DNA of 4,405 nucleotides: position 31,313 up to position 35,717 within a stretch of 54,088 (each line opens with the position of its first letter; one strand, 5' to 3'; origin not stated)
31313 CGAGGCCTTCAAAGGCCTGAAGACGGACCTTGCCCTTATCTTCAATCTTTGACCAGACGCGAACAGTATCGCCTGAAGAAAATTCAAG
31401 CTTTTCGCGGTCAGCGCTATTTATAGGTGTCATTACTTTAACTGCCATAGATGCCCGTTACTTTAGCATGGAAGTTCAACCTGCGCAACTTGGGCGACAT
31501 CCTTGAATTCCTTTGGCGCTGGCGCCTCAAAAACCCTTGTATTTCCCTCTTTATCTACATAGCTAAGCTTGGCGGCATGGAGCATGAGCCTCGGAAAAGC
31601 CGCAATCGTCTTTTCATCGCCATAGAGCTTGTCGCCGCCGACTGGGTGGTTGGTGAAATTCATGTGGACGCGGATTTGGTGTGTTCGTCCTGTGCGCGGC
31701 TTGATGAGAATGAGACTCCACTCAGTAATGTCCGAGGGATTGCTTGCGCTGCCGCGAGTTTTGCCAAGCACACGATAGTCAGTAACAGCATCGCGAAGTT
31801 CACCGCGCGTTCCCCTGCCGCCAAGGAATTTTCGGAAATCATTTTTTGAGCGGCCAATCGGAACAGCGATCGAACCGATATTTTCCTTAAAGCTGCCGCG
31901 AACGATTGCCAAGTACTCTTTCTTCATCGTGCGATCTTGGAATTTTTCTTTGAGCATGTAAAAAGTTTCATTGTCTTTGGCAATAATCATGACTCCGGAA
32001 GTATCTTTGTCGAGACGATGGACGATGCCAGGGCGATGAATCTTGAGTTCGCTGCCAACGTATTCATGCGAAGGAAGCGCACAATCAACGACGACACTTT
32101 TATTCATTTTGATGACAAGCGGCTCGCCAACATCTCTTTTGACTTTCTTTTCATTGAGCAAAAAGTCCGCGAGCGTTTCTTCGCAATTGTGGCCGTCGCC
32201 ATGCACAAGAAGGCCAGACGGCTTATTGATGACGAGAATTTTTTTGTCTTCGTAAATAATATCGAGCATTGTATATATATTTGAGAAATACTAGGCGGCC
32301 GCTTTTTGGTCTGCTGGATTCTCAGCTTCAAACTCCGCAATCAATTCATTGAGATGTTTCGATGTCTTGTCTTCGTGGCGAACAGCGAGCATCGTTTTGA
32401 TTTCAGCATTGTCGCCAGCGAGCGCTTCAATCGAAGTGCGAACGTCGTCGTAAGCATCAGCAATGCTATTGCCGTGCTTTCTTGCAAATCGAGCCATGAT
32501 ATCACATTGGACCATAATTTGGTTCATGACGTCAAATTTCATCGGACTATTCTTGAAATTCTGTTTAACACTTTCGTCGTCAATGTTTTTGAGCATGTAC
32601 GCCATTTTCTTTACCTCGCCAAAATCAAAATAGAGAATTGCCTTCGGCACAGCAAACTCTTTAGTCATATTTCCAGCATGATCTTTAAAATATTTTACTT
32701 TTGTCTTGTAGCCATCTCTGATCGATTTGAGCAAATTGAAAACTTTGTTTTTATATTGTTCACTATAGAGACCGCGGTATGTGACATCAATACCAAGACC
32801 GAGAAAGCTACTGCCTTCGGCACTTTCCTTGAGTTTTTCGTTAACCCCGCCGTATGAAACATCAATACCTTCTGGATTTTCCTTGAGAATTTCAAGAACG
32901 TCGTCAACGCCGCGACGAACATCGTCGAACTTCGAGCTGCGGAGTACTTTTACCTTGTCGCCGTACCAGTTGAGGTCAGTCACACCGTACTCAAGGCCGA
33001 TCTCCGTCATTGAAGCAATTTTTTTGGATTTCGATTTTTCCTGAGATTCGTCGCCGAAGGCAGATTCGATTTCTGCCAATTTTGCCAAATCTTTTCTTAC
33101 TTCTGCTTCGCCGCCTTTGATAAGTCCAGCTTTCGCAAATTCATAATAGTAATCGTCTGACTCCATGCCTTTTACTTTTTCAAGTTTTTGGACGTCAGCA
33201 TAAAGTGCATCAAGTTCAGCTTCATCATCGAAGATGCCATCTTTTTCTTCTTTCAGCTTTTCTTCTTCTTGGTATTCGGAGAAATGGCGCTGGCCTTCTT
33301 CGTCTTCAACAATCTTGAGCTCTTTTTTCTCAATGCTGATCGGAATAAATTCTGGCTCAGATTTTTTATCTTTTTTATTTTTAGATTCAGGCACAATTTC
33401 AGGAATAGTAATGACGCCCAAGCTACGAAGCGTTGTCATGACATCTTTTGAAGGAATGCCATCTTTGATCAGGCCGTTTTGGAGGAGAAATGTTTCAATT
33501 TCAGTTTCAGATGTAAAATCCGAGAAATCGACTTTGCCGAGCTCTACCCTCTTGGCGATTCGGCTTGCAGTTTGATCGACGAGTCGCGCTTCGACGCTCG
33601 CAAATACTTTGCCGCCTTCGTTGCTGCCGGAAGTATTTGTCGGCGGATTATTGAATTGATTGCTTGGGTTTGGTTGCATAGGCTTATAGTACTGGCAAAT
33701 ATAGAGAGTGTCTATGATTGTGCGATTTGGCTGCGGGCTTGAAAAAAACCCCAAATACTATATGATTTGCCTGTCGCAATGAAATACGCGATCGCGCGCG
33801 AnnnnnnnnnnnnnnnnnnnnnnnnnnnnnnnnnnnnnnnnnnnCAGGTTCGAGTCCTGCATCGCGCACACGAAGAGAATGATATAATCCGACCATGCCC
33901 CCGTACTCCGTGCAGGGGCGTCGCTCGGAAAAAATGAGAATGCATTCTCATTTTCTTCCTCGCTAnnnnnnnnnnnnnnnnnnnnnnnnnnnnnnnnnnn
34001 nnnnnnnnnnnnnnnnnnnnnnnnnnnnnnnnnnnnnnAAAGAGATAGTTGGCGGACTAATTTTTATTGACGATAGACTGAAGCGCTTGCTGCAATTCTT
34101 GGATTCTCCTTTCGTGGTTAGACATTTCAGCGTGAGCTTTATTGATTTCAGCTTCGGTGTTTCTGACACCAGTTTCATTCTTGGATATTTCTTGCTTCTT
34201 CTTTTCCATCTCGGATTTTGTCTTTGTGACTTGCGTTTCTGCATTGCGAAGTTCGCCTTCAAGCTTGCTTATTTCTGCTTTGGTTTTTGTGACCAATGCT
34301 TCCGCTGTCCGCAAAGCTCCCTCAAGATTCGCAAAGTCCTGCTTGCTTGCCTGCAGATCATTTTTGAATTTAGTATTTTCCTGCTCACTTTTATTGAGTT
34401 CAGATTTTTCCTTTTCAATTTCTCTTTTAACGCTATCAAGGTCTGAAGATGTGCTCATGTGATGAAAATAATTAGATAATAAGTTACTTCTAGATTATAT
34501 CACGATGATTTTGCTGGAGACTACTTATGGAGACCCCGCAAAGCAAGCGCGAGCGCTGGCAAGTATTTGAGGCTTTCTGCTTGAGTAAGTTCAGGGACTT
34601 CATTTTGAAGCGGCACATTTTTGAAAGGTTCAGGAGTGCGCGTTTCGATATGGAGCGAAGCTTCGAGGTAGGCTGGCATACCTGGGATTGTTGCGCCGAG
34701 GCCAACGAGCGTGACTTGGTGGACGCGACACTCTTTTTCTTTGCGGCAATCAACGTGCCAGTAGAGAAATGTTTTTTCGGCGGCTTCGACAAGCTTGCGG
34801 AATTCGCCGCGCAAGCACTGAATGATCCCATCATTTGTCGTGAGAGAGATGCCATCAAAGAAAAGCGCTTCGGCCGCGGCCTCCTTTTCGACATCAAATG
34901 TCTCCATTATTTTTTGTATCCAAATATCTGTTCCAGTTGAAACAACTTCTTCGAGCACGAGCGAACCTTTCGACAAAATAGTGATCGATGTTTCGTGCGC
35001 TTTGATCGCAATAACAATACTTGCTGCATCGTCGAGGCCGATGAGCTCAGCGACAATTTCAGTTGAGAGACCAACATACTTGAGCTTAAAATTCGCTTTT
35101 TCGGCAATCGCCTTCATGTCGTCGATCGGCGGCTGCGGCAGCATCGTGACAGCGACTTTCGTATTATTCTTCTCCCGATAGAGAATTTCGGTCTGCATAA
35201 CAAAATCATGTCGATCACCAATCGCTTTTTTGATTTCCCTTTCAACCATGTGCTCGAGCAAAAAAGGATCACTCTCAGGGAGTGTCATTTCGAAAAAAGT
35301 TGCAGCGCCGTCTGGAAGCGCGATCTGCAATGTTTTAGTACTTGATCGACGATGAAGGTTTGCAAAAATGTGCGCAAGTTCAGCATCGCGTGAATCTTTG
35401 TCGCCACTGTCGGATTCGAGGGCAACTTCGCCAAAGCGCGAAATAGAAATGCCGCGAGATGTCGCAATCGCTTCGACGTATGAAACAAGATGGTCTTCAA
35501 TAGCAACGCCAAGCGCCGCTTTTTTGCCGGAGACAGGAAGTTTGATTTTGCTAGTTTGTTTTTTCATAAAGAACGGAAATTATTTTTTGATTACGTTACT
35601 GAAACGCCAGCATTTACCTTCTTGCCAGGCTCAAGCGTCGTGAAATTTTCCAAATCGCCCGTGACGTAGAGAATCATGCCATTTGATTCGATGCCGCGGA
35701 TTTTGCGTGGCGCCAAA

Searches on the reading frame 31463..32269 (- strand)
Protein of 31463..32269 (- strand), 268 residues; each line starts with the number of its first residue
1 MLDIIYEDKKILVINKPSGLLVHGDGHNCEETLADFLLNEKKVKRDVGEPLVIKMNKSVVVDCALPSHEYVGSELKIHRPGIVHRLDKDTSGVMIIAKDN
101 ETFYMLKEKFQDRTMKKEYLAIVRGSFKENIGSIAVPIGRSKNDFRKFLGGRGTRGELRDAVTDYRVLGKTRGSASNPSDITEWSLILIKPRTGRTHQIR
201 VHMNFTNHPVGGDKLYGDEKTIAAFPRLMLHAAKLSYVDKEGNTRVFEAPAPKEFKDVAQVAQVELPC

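Call 40: search_protein_families(library=pfam, proteins=[window:31463-32269:-], max_evalue=0.0001)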
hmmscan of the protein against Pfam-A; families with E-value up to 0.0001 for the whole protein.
window:31463-32269:- (268 aa): 1 family
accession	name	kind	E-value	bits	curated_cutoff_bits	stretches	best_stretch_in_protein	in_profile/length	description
PF00849.27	PseudoU_synth_2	-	1.3e-29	103.8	26.8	1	11-204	2-151/152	RNA pseudouridylate synthase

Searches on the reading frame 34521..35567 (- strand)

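Call 40: search_protein_families(library=pfam, proteins=[window:34521-35567:-], max_evalue=0.0001)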
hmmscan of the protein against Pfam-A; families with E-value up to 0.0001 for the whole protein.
window:34521-35567:- (348 aa): 1 family
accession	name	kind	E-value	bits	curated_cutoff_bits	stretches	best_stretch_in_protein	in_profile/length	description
PF11104.14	PilM_2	-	2.8e-13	50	27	1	20-345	1-339/340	Type IV pilus assembly protein PilM;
